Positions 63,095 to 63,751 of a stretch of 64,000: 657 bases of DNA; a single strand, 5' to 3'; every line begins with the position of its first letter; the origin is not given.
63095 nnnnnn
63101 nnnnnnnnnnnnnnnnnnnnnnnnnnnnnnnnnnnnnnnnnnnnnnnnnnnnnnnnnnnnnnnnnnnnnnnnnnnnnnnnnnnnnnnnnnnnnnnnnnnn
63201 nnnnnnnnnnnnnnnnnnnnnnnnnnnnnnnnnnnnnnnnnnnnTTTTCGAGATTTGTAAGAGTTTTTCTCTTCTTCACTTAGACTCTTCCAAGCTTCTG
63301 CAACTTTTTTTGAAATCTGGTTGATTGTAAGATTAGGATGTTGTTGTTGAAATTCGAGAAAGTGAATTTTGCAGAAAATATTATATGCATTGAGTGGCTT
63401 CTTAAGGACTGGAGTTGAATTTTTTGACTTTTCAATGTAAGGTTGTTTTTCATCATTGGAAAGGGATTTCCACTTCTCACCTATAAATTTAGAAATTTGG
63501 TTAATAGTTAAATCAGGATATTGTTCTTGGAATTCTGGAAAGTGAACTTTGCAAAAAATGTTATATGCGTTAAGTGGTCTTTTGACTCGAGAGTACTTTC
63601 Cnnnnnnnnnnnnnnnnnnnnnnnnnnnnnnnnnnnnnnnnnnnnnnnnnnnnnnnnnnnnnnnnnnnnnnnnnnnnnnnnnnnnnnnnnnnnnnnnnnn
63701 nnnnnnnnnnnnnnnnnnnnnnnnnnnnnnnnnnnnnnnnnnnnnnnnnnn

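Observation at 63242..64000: Tandem HMG-box (MATA-HMG-like) gene at the window edge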

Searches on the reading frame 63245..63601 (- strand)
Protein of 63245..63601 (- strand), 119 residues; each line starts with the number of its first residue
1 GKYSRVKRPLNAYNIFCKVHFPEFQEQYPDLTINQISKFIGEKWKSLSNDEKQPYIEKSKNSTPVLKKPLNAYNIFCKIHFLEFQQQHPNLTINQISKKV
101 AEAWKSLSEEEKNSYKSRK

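Call 42: find_homologous_proteins(query=A5, max_evalue=0.001)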
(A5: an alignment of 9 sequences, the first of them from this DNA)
Query A5 (9 sequences) (119 aa, profile of the alignment): 22 proteins with E <= 0.001 among 372 candidates.
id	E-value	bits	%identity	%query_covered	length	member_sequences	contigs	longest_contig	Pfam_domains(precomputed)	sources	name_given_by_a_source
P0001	1.2e-60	221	65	97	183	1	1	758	PF00505.26,PF09011.17,PF24815.2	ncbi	-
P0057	1.5e-29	121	38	94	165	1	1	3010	PF00505.26,PF09011.17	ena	-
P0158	4.1e-15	74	23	75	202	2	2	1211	PF00505.26,PF09011.17,PF24815.2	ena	-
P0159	1.5e-13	69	25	92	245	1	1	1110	PF00505.26,PF04690.20,PF09011.17,PF24815.2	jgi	jgi:arsenate reductase-like glutaredoxin family protein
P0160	8.7e-10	56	42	44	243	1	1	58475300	PF00505.26,PF09011.17,PF24815.2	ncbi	ncbi:hypothetical protein Bca4012_059422 [Brassica carinata]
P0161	9.8e-10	56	42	44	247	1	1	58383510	PF00505.26,PF09011.17,PF24815.2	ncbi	ncbi:hypothetical protein Bca101_063693 [Brassica carinata]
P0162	1.5e-9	56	43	45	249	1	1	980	PF00505.26,PF09011.17,PF24815.2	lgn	-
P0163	1.7e-9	56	43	45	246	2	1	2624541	PF00505.26,PF09011.17,PF24815.2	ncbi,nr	ncbi:High mobility group B protein 7 [Hirschfeldia incana]|nr:High mobility group B protein 7 [Hirsc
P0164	3.2e-9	55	42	44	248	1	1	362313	PF00505.26,PF09011.17,PF24815.2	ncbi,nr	ncbi:hypothetical protein N665_0294s0049 [Sinapis alba]|nr:hypothetical protein N665_0294s0049 [Sina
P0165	4.4e-9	54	42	44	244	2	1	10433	PF00505.26,PF09011.17,PF24815.2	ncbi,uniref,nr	ncbi:High mobility group B protein 7 [Raphanus sativus]|uniref:High mobility group B protein 7-like 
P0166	2.1e-8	52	30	45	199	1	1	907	PF00505.26,PF09011.17,PF24815.2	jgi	-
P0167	2.3e-8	52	42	46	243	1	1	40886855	PF00505.26,PF09011.17,PF24815.2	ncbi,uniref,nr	ncbi:hypothetical protein AALP_AA8G410700 [Arabis alpina]|uniref:HMG box domain-containing protein n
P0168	2.1e-7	49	43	45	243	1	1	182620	PF00505.26,PF09011.17,PF24815.2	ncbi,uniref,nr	ncbi:BnaA02g32890D [Brassica napus]|uniref:BnaA02g32890D protein n=1 Tax=Brassica napus TaxID=3708 R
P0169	7.1e-7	47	38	42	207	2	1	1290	PF00505.26,PF09011.17,PF24815.2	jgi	-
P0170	1.3e-6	46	41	41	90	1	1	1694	PF00505.26,PF09011.17,PF24815.2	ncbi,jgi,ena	jgi:hypothetical protein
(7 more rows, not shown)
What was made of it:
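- The nearest named relatives found were plant HMGB7 and Histomonas HMGB3 (call 42). Named database relatives are HMGB proteins (call 42).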
